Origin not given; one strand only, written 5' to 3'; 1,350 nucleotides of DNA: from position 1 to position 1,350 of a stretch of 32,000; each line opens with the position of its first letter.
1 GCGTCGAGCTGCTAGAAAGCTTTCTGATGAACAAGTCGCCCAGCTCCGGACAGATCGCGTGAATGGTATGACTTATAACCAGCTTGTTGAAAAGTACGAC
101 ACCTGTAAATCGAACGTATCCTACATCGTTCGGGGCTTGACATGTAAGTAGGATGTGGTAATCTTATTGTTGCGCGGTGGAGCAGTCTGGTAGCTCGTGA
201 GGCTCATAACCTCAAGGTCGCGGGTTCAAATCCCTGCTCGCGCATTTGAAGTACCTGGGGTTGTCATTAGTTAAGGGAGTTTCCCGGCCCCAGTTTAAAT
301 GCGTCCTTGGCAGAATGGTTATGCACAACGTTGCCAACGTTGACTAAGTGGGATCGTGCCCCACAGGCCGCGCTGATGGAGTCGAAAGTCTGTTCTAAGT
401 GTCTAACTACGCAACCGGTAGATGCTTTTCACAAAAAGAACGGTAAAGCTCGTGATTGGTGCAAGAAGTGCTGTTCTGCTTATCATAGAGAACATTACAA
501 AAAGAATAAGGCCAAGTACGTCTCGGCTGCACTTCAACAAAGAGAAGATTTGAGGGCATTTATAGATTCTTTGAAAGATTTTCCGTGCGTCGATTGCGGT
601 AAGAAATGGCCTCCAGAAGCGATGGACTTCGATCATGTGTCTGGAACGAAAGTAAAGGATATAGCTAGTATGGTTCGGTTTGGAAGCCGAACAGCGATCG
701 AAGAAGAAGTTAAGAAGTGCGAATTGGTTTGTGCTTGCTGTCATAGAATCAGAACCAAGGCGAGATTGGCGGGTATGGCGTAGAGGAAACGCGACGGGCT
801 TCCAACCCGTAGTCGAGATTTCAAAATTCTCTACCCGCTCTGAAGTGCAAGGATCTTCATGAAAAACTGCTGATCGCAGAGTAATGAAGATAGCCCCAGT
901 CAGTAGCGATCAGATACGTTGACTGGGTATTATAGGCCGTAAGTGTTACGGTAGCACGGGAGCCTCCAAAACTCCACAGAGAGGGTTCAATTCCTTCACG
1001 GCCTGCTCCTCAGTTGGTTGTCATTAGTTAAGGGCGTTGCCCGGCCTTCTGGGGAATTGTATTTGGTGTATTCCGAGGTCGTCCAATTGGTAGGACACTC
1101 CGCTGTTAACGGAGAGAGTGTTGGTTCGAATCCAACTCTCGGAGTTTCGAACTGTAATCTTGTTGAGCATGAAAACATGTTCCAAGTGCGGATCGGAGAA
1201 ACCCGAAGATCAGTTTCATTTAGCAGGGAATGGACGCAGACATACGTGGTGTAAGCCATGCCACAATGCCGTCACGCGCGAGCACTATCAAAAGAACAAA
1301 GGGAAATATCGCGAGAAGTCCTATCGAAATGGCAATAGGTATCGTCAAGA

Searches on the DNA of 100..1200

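Call 45: search_rna_families(source=window, start=100, end=1200, threshold=gathering, show_alignments=2)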
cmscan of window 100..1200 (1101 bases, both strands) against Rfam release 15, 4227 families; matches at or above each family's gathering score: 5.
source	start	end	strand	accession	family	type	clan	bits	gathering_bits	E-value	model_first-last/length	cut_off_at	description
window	1072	1144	+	RF00005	tRNA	Gene; tRNA;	CL00001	65.5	29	9.3e-14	1-71/71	no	tRNA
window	769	839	+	RF00005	tRNA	Gene; tRNA;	CL00001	58.2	29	9.4e-12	1-71/71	no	tRNA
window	301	372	+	RF00005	tRNA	Gene; tRNA;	CL00001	44.7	29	4.9e-08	1-71/71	no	tRNA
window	934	1005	+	RF00005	tRNA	Gene; tRNA;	CL00001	44.5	29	5.5e-08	1-71/71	no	tRNA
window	171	244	+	RF00005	tRNA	Gene; tRNA;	CL00001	43.6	29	9.7e-08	1-70/71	no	tRNA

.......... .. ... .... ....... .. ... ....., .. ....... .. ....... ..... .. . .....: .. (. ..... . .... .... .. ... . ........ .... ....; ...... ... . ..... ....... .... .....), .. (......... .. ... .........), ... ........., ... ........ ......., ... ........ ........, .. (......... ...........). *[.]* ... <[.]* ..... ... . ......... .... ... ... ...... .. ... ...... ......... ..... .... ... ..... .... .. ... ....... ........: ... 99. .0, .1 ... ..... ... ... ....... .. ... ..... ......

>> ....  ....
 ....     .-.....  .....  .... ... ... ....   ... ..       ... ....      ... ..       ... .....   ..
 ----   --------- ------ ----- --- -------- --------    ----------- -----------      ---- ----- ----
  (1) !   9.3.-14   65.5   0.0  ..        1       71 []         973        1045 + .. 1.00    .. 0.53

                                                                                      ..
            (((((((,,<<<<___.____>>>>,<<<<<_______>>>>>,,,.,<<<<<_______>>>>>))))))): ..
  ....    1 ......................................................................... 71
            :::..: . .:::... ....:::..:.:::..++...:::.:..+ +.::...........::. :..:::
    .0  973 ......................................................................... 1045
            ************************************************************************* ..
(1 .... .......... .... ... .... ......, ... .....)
